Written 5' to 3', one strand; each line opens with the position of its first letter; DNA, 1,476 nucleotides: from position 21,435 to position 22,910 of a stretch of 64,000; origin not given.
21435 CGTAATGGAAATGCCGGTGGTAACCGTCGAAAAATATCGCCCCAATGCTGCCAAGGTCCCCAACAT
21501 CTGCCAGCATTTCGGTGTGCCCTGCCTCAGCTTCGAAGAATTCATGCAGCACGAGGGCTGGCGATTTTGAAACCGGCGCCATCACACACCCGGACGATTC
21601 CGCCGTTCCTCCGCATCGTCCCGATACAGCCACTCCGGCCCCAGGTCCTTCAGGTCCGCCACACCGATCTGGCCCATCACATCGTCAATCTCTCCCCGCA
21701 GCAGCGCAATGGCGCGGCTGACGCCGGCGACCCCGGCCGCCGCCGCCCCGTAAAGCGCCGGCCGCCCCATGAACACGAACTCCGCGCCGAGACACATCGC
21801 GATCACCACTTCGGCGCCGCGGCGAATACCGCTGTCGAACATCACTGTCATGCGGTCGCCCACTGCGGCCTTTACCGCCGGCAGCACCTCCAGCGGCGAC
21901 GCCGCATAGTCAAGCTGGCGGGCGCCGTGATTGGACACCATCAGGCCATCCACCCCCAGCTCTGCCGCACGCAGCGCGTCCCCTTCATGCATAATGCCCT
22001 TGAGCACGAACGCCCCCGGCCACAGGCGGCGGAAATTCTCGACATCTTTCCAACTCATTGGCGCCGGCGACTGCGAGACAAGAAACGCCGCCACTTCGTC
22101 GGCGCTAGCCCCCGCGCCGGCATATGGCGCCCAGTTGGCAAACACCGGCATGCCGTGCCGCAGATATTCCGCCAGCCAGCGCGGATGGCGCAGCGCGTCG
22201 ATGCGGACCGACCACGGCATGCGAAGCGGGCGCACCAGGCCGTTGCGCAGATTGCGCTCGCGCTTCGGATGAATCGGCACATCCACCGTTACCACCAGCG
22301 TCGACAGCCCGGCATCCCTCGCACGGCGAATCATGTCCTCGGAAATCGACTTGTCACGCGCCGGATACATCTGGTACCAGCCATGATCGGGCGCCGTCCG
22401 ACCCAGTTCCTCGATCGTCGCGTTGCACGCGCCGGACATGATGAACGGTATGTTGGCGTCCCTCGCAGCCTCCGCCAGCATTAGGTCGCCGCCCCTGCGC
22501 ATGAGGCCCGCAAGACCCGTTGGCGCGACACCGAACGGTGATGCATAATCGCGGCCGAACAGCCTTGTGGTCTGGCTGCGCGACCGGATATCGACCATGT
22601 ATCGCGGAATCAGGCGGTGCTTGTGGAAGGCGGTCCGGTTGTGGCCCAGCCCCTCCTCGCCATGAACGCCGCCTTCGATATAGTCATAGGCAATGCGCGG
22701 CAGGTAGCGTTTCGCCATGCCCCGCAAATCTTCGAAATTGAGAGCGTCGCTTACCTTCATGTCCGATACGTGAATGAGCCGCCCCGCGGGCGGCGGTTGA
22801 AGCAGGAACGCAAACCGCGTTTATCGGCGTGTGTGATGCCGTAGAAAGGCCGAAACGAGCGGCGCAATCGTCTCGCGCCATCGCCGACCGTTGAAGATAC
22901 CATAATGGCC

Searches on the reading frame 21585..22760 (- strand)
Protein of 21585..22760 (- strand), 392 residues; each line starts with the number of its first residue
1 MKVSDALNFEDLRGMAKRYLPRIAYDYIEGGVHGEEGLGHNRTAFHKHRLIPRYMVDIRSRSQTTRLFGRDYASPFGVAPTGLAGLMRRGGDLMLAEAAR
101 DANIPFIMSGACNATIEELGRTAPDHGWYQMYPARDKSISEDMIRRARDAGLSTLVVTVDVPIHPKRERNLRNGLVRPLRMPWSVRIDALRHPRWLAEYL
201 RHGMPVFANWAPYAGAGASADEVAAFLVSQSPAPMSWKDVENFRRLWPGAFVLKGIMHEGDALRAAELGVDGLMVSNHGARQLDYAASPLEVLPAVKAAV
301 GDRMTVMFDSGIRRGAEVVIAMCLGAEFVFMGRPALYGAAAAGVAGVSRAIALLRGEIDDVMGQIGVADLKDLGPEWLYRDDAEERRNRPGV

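Call 29: find_homologous_proteins(query=window:21585-22760:-, max_evalue=1e-100)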
Query window:21585-22760:- (392 aa): 2047 proteins with E <= 1e-100 among 8000 candidates; the best 120 are listed.
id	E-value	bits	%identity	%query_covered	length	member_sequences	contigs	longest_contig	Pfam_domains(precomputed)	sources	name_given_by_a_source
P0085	3.8e-262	887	100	100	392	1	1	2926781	PF01070.25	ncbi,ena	-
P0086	6.9e-205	699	77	99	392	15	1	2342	PF01070.25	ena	-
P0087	7.8e-203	692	77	100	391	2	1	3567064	PF01070.25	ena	-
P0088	1.4e-193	661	74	99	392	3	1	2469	PF01070.25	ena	-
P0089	2.1e-193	661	75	99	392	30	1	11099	PF01070.25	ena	-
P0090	4.8e-189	646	75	97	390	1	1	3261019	PF01070.25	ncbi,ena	-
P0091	6.1e-189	646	72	100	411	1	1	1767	PF01070.25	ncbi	-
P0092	4.7e-188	643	71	99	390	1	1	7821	PF01070.25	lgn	-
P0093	9.9e-187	639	71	99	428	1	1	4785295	PF01070.25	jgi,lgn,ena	-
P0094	2.1e-182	625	69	99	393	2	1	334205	PF01070.25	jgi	jgi:(S)-mandelate dehydrogenase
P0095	8.0e-182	623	69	100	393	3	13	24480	PF01070.25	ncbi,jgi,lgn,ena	-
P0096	1.4e-180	619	66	100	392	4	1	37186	PF01070.25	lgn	-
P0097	3.6e-180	617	69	99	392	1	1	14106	PF01070.25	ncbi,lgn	-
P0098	3.7e-179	614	71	99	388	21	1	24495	PF01070.25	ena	-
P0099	4.7e-179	614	68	99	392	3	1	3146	PF01070.25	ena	-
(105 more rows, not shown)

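Call 30: find_encoding_contigs(protein=P0085, flank=10000, max_places=3)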
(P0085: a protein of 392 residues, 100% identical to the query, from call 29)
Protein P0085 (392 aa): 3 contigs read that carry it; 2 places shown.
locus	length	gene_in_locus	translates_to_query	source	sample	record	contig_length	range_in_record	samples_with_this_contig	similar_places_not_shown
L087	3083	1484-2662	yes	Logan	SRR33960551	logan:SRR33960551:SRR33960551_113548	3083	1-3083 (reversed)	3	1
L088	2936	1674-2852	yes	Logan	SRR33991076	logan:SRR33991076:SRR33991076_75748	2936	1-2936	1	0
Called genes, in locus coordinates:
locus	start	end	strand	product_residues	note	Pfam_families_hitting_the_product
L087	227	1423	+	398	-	PF06850:PHB_depo_C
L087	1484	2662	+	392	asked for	PF01070:FMN_dh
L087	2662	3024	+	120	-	-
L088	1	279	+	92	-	?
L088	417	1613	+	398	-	PF06850:PHB_depo_C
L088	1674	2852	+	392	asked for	PF01070:FMN_dh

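Call 31: find_encoding_contigs(protein=P0087, flank=8000, max_places=2)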
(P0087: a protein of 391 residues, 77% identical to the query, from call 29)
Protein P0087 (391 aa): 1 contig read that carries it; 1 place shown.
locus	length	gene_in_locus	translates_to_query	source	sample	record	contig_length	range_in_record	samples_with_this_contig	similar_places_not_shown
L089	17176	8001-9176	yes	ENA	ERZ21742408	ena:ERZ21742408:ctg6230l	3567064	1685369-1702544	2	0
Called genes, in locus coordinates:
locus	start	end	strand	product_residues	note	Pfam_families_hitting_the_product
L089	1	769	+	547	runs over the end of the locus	PF00994:MoCF_biosynth (weak), PF12804:NTP_transf_3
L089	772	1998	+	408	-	PF00155:Aminotran_1_2, PF00266:Aminotran_5, PF01053:Cys_Met_Meta_PP (weak), PF01212:Beta_elim_lyase (weak), PF01041:DegT_DnrJ_EryC1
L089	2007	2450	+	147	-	PF01592:NifU_N (weak)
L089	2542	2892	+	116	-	PF01740:STAS, PF13466:STAS_2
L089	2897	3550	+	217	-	PF05719:GPP34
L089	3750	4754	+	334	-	PF02424:ApbE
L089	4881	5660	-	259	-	PF00378:ECH_1, PF16113:ECH_2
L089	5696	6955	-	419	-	PF00296:Bac_luciferase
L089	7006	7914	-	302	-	PF01613:Flavin_Reduct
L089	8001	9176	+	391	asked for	PF01070:FMN_dh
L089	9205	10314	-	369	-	PF02746:MR_MLE_N, PF13378:MR_MLE_C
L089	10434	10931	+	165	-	PF02311:AraC_binding, PF07883:Cupin_2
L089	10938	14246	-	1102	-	PF02384:N6_Mtase, PF18135:Type_ISP_C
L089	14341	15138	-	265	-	PF00106:adh_short, PF08659:KR, PF13561:adh_short_C2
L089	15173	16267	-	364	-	PF00005:ABC_tran, PF13304:AAA_21 (faint), PF17912:OB_MalK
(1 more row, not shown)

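Call 32: find_encoding_contigs(protein=P0090, flank=8000, max_places=2)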
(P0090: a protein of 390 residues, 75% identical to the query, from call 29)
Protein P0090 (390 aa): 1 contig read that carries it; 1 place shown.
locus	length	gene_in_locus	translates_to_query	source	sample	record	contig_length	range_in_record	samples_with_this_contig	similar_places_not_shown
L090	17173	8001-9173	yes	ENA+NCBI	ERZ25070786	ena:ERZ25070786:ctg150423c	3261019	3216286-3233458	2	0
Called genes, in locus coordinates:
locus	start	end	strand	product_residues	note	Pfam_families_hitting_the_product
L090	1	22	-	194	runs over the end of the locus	PF02525:Flavodoxin_2, PF03358:FMN_red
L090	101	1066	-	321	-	PF02606:LpxK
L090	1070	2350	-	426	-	PF04413:Glycos_transf_N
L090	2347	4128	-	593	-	PF00664:ABC_membrane, PF00005:ABC_tran, PF02463:SMC_N (weak)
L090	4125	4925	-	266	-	PF00459:Inositol_P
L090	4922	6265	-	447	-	PF19290:PmbA_TldD_2nd, PF19289:PmbA_TldD_3rd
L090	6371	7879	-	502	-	PF20695:UbiD_N, PF01977:UbiD, PF20696:UbiD_C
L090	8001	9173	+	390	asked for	PF01070:FMN_dh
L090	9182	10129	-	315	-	PF01040:UbiA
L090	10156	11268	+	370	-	PF02424:ApbE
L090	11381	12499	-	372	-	PF03480:DctP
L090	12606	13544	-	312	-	PF02826:2-Hacid_dh_C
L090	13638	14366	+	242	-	-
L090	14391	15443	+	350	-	PF14237:GYF_2, PF06790:UPF0259 (weak)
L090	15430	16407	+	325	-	PF14237:GYF_2, PF06790:UPF0259 (weak)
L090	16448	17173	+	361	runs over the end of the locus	PF02746:MR_MLE_N, PF13378:MR_MLE_C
